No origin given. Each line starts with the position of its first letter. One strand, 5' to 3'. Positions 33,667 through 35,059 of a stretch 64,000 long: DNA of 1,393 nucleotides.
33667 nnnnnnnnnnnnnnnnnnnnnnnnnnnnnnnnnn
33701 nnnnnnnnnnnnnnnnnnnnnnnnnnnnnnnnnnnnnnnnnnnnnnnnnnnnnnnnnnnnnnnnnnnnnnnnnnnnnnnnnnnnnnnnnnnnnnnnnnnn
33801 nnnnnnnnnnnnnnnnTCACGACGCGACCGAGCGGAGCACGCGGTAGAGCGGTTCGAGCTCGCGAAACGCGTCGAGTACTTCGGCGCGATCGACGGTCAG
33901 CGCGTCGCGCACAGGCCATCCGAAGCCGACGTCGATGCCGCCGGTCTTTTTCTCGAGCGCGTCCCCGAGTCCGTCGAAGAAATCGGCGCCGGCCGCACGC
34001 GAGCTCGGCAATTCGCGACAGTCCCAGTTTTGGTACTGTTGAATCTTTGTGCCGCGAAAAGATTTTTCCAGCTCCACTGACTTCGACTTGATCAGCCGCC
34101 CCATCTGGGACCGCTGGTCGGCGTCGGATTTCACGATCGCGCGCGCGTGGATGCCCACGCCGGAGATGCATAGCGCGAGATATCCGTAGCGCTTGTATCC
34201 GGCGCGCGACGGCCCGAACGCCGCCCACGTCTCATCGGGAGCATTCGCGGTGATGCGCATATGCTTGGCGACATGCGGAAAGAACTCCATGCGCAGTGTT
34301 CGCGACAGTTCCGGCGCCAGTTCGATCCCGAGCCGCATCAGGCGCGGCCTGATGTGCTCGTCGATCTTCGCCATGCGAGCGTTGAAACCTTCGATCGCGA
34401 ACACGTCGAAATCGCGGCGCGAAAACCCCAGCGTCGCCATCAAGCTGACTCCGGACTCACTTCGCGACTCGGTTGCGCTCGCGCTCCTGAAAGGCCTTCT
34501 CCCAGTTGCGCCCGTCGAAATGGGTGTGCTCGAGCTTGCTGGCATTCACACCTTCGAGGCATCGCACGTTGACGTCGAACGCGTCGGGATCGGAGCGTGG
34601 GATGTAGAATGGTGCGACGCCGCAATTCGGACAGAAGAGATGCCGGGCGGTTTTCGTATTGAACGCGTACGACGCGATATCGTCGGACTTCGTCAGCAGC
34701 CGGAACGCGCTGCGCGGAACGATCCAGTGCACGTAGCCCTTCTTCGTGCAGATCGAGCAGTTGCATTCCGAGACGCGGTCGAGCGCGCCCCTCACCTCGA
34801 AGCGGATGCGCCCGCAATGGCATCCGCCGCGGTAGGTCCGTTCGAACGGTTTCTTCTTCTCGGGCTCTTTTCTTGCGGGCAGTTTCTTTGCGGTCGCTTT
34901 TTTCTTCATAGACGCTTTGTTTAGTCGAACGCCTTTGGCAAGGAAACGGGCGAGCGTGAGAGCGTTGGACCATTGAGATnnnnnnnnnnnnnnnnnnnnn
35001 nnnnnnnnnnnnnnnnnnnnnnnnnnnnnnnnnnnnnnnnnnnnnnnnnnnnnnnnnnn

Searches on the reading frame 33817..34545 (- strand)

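Call 35: search_protein_families(library=pfam, proteins=[window:33817-34545:-], max_evalue=0.001)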
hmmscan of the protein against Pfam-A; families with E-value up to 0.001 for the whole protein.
window:33817-34545:- (242 aa): 1 family
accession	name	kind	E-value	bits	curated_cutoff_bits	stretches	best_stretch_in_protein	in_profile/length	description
PF06335.17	DUF1054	-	3e-30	106.1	27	1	41-234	1-198/198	Protein of unknown function (DUF1054)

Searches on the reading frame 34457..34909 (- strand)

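Call 35: search_protein_families(library=pfam, proteins=[window:34457-34909:-], max_evalue=0.001)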
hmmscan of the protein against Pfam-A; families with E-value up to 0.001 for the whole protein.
window:34457-34909:- (150 aa): 1 family
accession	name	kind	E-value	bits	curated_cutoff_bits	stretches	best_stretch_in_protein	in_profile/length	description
PF04828.22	GFA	-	6.3e-13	49.3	24.3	1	25-120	1-101/115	Glutathione-dependent formaldehyde-activating enzyme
